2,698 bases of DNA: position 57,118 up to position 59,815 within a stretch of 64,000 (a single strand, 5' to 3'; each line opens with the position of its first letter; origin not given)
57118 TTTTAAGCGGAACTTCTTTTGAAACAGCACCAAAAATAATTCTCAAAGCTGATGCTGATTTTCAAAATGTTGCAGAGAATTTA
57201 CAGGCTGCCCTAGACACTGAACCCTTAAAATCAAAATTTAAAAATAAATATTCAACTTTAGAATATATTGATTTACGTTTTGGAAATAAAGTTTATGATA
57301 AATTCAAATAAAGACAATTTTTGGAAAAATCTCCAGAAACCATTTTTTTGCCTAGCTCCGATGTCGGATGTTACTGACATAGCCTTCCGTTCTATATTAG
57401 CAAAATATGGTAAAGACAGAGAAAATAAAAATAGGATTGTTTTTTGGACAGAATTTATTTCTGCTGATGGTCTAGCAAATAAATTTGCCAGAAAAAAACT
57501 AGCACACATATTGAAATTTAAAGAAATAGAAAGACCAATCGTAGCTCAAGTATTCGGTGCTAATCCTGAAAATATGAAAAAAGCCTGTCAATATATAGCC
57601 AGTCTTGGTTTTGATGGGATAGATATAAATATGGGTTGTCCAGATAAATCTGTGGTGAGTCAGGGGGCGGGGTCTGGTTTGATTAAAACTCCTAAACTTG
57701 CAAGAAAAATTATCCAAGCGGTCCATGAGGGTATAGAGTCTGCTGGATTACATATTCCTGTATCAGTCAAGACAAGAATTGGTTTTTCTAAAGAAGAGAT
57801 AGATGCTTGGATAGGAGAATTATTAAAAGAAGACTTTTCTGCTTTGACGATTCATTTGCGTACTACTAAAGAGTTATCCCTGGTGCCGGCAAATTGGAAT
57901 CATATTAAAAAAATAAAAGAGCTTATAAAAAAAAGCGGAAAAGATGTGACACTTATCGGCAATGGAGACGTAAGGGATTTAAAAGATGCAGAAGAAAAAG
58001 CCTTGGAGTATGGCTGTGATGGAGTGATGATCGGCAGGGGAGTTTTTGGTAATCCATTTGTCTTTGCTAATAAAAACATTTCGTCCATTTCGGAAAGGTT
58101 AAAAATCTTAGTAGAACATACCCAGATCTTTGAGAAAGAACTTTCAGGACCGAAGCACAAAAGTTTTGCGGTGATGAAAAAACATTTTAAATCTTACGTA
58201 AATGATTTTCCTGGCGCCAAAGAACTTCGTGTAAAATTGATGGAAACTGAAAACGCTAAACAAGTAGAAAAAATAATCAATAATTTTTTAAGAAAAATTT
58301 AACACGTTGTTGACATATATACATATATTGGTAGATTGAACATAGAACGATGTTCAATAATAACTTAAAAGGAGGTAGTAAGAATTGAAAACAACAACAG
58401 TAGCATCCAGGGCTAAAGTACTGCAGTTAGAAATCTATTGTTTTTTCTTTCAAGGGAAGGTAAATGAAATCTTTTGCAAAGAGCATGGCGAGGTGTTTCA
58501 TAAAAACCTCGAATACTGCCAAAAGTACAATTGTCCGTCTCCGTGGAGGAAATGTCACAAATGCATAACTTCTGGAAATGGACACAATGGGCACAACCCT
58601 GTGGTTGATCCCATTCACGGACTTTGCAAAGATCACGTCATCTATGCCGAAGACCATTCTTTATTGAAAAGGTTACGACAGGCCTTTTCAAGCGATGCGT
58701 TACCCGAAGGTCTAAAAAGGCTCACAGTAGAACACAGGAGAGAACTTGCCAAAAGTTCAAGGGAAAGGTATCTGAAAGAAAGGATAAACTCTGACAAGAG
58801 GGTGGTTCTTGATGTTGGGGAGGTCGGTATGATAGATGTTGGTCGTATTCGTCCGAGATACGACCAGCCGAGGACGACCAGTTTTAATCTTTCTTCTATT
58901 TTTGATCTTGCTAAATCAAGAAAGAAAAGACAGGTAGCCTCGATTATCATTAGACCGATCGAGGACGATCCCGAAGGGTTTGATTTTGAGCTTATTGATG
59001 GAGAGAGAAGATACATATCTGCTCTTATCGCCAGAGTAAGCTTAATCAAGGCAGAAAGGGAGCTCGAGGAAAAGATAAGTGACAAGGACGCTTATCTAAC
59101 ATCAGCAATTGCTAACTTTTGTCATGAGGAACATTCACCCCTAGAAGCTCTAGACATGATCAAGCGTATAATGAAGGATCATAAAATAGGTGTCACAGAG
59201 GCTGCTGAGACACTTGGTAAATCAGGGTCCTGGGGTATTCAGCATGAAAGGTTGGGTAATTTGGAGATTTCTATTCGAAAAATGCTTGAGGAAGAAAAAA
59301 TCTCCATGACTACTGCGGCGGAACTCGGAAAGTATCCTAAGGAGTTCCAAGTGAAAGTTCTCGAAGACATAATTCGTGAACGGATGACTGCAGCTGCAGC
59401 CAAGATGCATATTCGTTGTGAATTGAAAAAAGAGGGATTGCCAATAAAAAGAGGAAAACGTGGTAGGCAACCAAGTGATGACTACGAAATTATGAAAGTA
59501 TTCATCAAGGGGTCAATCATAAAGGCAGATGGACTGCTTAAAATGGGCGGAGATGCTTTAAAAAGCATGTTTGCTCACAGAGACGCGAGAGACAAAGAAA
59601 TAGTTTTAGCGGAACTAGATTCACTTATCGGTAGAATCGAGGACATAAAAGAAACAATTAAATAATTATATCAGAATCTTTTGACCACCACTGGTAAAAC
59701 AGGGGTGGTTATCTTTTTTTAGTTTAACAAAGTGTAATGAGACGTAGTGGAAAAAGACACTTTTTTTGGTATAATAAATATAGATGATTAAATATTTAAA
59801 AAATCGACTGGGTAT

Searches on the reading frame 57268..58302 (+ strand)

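Call 3: search_protein_families(library=pfam, proteins=[window:57268-58302:+], max_evalue=0.01)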
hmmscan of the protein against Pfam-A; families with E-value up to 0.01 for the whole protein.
window:57268-58302:+ (344 aa): 2 families
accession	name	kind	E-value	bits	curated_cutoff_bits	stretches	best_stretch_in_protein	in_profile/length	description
PF01207.24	Dus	-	4.8e-58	197.1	20.4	1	29-337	2-302/311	Dihydrouridine synthase (Dus)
PF01180.27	DHO_dh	-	1e-05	25.3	27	0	63-193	65-189/291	Dihydroorotate dehydrogenase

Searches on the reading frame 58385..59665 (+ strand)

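Call 3: search_protein_families(library=pfam, proteins=[window:58385-59665:+], max_evalue=0.01)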
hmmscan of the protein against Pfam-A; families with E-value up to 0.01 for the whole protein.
window:58385-59665:+ (426 aa): 2 families
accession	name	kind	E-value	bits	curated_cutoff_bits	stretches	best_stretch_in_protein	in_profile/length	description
PF17762.8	HTH_ParB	-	1.9e-08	34.8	22.6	1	249-340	2-94/102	ParB HTH domain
PF02195.25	ParB_N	-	2.5e-05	24.7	26.3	1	147-223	3-75/95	ParB N-terminal domain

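Call 4: search_protein_families(library=ncbifam, proteins=[window:58385-59665:+], max_evalue=0.01)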
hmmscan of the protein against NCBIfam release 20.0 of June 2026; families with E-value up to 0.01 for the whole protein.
window:58385-59665:+ (426 aa): 3 families
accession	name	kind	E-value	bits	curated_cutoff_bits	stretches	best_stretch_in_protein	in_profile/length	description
TIGR04285.1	nucleoid_noc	exception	4.9e-19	68.7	315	1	147-378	2-226/255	nucleoid occlusion protein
TIGR00180.1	parB_part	domain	8.3e-18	64.8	58.45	1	147-328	5-184/186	ParB/RepB/Spo0J family partition protein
TIGR03734.1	PRTRC_parB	hypoth_equivalog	4.5e-12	45.3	278.6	1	162-343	8-186/555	PRTRC system ParB family protein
